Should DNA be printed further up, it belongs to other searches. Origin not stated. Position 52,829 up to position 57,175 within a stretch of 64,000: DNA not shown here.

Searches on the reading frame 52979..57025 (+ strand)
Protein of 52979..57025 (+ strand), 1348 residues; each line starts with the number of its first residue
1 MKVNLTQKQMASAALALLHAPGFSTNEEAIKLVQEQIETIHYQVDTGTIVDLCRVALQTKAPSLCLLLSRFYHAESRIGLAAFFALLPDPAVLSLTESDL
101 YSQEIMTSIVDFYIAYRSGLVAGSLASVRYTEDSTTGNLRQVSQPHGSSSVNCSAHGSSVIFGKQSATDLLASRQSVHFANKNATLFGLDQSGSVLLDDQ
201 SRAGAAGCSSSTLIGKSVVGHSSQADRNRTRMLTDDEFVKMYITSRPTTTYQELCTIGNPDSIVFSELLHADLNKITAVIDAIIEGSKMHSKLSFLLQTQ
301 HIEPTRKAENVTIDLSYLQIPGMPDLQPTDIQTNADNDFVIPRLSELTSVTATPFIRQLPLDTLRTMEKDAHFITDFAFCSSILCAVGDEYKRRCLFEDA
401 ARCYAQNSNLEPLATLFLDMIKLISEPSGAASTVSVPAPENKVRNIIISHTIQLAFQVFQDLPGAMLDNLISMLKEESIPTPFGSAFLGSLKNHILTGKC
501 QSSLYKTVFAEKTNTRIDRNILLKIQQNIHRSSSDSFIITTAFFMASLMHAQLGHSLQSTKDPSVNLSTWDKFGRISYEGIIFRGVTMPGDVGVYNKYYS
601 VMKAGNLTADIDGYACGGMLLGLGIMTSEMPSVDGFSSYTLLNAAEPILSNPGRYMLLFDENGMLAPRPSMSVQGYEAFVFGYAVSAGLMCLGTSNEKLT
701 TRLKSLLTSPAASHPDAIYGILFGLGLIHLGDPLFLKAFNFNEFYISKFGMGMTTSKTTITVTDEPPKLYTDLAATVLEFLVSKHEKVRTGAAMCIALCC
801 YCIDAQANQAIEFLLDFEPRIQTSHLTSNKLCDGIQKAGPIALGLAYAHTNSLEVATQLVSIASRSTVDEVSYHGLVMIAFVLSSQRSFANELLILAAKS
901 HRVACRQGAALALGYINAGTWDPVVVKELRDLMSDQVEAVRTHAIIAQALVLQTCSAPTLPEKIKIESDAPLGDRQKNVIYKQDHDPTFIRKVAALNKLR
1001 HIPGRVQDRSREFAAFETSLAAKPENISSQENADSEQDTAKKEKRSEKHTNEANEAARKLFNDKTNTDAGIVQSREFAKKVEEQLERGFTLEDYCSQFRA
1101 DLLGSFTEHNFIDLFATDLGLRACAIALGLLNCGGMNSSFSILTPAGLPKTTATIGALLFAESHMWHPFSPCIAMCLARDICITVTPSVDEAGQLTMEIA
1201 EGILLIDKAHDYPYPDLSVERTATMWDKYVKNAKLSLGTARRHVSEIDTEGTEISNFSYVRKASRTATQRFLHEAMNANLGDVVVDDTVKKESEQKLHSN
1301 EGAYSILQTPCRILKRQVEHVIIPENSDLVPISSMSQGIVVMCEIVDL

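Call 86: search_protein_families(library=pfam, proteins=[window:52979-57025:+], max_evalue=0.001)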
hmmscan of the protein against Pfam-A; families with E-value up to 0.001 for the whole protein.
window:52979-57025:+ (1348 aa): 2 families
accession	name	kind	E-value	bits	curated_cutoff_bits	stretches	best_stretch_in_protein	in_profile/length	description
PF01851.28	PC_rep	-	1.8e-09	38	21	0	908-936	1-29/35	Proteasome/cyclosome repeat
PF13646.12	HEAT_2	-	0.00029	21.5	27.7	0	890-947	32-86/88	HEAT repeats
